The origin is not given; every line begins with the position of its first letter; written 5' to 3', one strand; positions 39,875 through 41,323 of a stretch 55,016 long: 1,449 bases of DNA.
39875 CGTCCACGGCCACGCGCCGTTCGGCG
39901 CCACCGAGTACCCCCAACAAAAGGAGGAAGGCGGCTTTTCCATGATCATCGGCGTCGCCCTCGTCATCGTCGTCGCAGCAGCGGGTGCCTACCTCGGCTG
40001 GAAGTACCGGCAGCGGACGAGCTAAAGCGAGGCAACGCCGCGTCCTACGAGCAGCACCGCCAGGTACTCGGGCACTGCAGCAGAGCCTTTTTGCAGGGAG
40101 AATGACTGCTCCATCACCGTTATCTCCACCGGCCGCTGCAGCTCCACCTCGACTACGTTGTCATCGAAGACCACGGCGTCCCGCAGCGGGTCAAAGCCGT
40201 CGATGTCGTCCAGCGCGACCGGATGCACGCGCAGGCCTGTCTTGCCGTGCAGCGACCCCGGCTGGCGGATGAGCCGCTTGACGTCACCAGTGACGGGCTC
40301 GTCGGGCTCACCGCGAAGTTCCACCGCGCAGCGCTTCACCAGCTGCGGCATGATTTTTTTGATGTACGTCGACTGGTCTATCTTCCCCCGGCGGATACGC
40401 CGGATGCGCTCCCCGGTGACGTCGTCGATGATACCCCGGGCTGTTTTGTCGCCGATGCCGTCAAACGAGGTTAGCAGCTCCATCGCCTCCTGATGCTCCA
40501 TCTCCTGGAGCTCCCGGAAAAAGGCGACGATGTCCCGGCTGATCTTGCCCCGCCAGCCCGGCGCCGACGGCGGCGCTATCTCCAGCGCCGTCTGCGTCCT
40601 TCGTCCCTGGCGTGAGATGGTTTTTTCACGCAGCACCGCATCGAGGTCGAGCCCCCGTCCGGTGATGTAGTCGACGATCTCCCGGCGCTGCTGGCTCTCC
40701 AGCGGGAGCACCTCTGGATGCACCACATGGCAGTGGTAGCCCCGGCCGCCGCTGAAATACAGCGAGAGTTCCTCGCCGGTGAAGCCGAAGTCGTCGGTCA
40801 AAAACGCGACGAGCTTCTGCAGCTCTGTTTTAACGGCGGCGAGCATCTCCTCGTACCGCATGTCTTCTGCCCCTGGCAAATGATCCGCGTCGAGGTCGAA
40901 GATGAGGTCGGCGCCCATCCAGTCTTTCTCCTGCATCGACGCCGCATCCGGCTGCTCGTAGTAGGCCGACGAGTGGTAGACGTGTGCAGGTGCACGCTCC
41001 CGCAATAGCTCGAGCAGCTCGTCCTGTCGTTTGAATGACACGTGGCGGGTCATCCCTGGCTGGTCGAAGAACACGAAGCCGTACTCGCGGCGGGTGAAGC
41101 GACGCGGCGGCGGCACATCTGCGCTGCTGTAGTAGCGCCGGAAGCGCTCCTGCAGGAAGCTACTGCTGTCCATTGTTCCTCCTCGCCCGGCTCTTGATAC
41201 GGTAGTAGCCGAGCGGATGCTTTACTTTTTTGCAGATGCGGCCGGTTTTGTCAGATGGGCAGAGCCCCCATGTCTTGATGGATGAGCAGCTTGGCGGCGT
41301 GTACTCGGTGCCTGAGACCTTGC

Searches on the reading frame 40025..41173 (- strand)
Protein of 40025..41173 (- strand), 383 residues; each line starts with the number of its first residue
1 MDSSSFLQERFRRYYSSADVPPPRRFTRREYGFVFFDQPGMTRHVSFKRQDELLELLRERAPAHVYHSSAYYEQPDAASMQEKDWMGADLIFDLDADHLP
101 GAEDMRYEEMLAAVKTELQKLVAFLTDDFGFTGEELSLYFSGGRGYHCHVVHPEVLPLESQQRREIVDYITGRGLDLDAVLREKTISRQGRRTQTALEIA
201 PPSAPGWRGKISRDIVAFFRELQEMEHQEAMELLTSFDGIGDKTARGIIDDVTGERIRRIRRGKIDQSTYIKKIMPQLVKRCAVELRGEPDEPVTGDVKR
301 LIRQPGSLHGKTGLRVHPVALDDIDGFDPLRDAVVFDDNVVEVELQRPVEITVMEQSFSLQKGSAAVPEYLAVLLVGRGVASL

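Call 74: search_protein_families(library=pfam, proteins=[window:40025-41173:-], max_evalue=0.0001)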
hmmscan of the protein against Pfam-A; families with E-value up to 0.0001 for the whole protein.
window:40025-41173:- (383 aa): 1 family
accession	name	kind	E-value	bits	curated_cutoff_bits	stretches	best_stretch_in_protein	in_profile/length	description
PF01896.25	DNA_primase_S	-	8.6e-23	81.9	26.8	1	92-319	1-161/163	DNA primase small subunit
